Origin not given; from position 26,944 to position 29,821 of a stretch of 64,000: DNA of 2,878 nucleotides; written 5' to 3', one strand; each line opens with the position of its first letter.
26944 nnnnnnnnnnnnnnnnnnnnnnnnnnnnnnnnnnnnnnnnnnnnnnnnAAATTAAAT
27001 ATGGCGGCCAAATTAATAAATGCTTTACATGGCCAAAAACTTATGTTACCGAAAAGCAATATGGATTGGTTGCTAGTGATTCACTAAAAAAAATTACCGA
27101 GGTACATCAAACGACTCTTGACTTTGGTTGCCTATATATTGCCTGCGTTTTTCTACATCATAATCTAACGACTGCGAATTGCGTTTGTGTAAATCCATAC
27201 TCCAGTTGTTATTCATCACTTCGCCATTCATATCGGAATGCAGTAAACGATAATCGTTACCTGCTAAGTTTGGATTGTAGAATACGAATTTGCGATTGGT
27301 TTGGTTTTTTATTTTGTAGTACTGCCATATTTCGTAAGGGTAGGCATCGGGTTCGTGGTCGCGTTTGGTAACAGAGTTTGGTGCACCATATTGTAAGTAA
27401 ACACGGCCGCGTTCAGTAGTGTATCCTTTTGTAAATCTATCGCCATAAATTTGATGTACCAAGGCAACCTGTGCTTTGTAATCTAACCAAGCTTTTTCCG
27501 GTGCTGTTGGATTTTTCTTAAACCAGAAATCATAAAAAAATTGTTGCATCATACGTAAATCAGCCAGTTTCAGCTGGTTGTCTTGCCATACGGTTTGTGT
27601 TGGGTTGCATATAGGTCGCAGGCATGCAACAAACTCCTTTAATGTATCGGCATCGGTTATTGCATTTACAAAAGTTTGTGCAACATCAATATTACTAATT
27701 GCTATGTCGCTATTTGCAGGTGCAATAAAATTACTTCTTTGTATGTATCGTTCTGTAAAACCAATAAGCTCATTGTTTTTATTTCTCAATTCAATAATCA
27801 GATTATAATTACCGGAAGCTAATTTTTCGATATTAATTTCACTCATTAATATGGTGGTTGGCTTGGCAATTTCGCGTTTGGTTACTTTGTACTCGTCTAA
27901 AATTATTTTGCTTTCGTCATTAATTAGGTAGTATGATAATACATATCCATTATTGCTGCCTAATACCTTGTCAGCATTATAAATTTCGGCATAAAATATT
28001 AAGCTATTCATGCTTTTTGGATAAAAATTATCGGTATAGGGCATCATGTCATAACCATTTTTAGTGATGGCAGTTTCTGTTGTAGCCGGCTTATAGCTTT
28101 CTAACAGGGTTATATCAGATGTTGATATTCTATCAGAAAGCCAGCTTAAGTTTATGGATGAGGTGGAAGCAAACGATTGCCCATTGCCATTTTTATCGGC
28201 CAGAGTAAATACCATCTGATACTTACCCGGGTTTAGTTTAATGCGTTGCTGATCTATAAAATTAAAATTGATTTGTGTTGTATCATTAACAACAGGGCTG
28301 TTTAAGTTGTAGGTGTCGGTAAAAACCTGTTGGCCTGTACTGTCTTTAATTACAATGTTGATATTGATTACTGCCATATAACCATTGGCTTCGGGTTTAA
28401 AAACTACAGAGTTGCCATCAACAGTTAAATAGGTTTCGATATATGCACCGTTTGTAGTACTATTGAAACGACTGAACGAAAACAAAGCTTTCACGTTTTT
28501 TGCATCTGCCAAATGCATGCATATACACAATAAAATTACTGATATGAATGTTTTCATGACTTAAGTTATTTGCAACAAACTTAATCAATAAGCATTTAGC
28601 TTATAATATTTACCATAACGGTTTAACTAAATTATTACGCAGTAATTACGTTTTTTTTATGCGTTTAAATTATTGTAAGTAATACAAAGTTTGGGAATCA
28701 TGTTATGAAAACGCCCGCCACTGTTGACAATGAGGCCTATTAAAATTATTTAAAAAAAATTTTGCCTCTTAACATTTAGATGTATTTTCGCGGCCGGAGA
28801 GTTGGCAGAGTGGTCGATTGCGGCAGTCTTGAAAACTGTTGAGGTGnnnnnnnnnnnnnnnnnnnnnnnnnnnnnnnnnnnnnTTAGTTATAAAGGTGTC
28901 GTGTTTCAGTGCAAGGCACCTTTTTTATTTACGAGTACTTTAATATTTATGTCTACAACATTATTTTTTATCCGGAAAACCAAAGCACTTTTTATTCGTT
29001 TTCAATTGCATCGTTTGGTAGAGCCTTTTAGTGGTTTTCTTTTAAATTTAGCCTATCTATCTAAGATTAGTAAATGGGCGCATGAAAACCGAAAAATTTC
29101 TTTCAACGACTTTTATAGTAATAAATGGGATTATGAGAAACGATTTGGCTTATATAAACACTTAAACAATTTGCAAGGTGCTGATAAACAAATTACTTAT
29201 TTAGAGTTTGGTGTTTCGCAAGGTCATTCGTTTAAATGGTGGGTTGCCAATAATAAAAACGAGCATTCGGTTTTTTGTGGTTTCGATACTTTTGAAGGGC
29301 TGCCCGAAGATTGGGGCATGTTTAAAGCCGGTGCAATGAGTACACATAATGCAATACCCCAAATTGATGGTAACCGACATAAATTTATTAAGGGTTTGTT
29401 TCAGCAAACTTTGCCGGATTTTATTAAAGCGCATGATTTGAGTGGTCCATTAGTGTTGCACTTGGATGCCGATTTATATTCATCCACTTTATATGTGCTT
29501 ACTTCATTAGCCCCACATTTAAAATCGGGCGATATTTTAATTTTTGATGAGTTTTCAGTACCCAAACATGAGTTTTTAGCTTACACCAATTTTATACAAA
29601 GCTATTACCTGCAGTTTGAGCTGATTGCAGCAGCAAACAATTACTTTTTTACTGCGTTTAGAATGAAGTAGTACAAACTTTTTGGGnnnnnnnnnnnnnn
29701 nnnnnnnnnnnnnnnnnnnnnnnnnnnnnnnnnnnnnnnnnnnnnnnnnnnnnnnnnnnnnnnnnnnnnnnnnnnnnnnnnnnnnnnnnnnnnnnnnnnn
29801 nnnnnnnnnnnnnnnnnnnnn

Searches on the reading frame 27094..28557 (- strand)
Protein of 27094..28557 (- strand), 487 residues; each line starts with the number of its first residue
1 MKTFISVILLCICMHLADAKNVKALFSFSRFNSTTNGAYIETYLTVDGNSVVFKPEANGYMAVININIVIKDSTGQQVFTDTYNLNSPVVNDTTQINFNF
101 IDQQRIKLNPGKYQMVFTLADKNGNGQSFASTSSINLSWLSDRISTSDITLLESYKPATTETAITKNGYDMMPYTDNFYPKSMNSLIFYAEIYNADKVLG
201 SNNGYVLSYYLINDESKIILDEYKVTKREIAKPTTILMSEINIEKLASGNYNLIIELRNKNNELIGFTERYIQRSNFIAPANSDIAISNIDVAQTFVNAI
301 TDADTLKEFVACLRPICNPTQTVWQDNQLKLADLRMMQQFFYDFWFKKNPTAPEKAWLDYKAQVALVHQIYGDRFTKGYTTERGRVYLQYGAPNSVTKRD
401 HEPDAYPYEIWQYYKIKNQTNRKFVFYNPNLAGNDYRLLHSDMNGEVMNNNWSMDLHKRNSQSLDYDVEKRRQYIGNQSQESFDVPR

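Call 8: search_protein_families(library=pfam, proteins=[window:27094-28557:-], max_evalue=0.001)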
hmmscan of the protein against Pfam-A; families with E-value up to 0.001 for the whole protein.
window:27094-28557:- (487 aa): 2 families
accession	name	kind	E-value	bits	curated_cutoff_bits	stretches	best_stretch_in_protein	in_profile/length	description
PF20094.4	GWxTD_dom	-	3.2e-07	30.7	26.9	1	334-442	56-157/172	GWxTD domain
PF14524.12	Wzt_C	-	3e-05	24.5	30.4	1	64-127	49-113/143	Wzt C-terminal domain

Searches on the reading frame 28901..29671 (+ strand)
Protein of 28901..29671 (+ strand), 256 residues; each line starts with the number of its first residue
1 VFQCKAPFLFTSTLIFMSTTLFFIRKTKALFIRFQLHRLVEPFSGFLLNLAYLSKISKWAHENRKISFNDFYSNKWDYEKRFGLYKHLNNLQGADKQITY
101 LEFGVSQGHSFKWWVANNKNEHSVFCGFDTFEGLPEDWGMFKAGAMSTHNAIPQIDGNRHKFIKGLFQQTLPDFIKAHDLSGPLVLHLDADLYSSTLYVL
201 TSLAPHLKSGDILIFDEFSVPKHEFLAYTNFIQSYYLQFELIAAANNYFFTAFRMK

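Call 8: search_protein_families(library=pfam, proteins=[window:28901-29671:+], max_evalue=0.001)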
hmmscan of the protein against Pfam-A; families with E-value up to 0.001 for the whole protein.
window:28901-29671:+ (256 aa): 2 families
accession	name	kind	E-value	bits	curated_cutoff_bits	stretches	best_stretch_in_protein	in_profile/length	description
PF05711.17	TylF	-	1.1e-09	38.4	23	1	156-234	171-245/264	Macrocin-O-methyltransferase (TylF)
PF13578.12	Methyltransf_24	-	4.2e-09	37.7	26.3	1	101-217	1-104/105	Methyltransferase domain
